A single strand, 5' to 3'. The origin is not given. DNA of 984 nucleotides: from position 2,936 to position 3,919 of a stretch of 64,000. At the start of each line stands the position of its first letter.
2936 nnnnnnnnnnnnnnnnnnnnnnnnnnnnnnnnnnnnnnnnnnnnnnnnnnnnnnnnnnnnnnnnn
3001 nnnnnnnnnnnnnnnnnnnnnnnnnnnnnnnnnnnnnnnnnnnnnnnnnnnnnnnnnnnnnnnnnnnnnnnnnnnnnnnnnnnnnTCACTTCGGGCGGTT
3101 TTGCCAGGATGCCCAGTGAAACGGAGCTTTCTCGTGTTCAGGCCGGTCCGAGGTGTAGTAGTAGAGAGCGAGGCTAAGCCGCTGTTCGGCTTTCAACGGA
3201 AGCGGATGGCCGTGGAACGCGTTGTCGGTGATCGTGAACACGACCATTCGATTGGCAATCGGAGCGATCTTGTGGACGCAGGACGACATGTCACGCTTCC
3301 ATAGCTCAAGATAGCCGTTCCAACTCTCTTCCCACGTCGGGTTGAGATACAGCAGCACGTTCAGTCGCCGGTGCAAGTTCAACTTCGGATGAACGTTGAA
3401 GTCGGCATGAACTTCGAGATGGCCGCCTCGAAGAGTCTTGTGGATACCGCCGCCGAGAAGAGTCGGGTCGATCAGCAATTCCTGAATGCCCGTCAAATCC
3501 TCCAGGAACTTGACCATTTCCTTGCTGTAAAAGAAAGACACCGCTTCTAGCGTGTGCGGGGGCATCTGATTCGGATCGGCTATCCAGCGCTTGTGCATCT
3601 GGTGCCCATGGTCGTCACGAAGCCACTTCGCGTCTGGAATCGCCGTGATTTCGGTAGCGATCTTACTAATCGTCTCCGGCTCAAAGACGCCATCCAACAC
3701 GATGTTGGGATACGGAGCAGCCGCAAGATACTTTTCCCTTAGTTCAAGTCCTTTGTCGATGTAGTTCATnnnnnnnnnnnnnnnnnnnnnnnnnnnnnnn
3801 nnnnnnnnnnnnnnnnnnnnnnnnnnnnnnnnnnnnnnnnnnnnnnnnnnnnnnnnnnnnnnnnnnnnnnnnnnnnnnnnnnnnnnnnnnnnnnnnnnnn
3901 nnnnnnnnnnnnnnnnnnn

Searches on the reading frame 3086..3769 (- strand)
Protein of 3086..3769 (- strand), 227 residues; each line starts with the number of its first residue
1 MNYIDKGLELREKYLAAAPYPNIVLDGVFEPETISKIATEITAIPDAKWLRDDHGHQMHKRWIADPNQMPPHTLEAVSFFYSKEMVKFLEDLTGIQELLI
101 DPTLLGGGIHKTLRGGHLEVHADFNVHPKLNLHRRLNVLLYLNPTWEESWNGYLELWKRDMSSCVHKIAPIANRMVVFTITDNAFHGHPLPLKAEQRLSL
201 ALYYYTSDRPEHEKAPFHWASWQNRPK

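Call 7: search_protein_families(library=pfam, proteins=[window:3086-3769:-], max_evalue=0.01)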
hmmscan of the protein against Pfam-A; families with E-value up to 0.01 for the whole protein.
window:3086-3769:- (227 aa): 2 families
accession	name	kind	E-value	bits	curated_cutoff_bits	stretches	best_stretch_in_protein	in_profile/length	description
PF13640.12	2OG-FeII_Oxy_3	-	1.1e-17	65.2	27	1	110-205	4-98/98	2OG-Fe(II) oxygenase superfamily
PF13661.12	2OG-FeII_Oxy_4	-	2.9e-10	40.9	27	1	115-201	9-94/98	2OG-Fe(II) oxygenase superfamily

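Call 8: search_protein_families(library=phrogs, proteins=[window:3086-3769:-], max_evalue=0.01)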
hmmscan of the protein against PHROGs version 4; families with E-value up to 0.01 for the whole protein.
window:3086-3769:- (227 aa): 1 family
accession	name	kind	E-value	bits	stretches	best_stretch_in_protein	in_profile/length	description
phrog_274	-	DNA, RNA and nucleotide metabolism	2.9e-08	34.8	1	109-211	93-184/192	DNA endonuclease V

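Call 39: search_solved_structures(query=window:3086-3769:-, max_evalue=0.01, show_alignments=1)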
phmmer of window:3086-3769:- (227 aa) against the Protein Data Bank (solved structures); distinct sequences matched with E-value up to 0.01: 2.
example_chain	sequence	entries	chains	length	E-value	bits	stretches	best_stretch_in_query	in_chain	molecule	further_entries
4nhx_A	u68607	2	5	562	0.0007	22.7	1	133-205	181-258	2-oxoglutarate and iron-dependent oxygenase domain-containing protein 1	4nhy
9blq_A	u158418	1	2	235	0.0097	18.9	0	89-202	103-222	Putative hydroxylase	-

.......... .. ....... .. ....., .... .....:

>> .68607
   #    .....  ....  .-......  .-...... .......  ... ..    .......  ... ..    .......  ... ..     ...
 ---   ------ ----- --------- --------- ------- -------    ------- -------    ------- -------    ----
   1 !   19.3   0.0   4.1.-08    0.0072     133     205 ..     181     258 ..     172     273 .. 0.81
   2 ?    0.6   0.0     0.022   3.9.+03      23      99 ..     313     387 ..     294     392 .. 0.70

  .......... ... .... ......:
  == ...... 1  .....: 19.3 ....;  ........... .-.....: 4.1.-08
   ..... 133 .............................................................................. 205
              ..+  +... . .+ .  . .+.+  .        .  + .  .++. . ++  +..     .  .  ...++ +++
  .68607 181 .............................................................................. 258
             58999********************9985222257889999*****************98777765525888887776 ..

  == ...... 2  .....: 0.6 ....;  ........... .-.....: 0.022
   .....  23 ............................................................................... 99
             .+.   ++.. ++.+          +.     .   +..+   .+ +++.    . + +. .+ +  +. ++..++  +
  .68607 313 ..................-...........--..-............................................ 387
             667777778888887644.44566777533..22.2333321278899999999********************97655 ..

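Call 40: search_protein_families(library=ncbifam, proteins=[window:3086-3769:-], max_evalue=0.01)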
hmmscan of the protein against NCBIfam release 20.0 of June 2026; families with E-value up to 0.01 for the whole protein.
window:3086-3769:- (227 aa): 2 families
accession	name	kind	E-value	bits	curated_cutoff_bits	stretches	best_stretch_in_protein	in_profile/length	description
NF041706.1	2OG_matur_YhhC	equivalog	7e-08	32.3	150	1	77-187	58-164/182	cyclophane-containing peptide 2OG-Fe(II) oxygenase YhhC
NF052475.1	2OG-Fe_FlmC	exception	0.0018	18.3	240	1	135-205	111-179/181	FlmC family 2OG-Fe(II) oxygenase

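Call 65: search_dna_similar(query=window:3086-3769:-, collection=phages, mode=protein, max_evalue=0.001, max_rows=30)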
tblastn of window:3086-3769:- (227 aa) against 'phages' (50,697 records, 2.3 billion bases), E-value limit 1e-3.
Records with a match: 6; places in all: 6; records where one place covers at least 80% of the query: 5.
Best place of each record, by identity: <60% 6.
By first word of the organism name: Streptomyces 4; Marine 2.
By host as written in the record: Streptomyces griseofuscus ATCC 23916 2; Streptomyces mirabilis NRRL B-2400 2; - 2.
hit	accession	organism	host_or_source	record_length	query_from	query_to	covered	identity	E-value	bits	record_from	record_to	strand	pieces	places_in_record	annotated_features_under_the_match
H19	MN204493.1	Streptomyces phage Zuko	Streptomyces griseofuscus ATCC 23916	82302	5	225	97%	35.4%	2e-31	126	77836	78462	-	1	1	109: hypothetical protein | 108: glycosyltransferase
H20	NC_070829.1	Streptomyces phage Zuko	Streptomyces griseofuscus ATCC 23916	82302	5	225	97%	35.4%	2e-31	126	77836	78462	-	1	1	109: hypothetical protein | 108: glycosyltransferase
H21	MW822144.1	Streptomyces phage KimJongPhill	Streptomyces mirabilis NRRL B-2400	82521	14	206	85%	39.0%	7e-35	136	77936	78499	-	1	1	110: hypothetical protein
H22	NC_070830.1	Streptomyces phage KimJongPhill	Streptomyces mirabilis NRRL B-2400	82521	14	206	85%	39.0%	7e-35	136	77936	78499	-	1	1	110: hypothetical protein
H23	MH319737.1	Marine virus AG-345-E08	single cell amplified by WGA-X; seawater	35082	10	212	89%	32.5%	4e-32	128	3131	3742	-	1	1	record has no annotation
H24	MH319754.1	Marine virus AG-345-L05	single cell amplified by WGA-X; seawater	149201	29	206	78%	34.6%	5e-25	107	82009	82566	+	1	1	record has no annotation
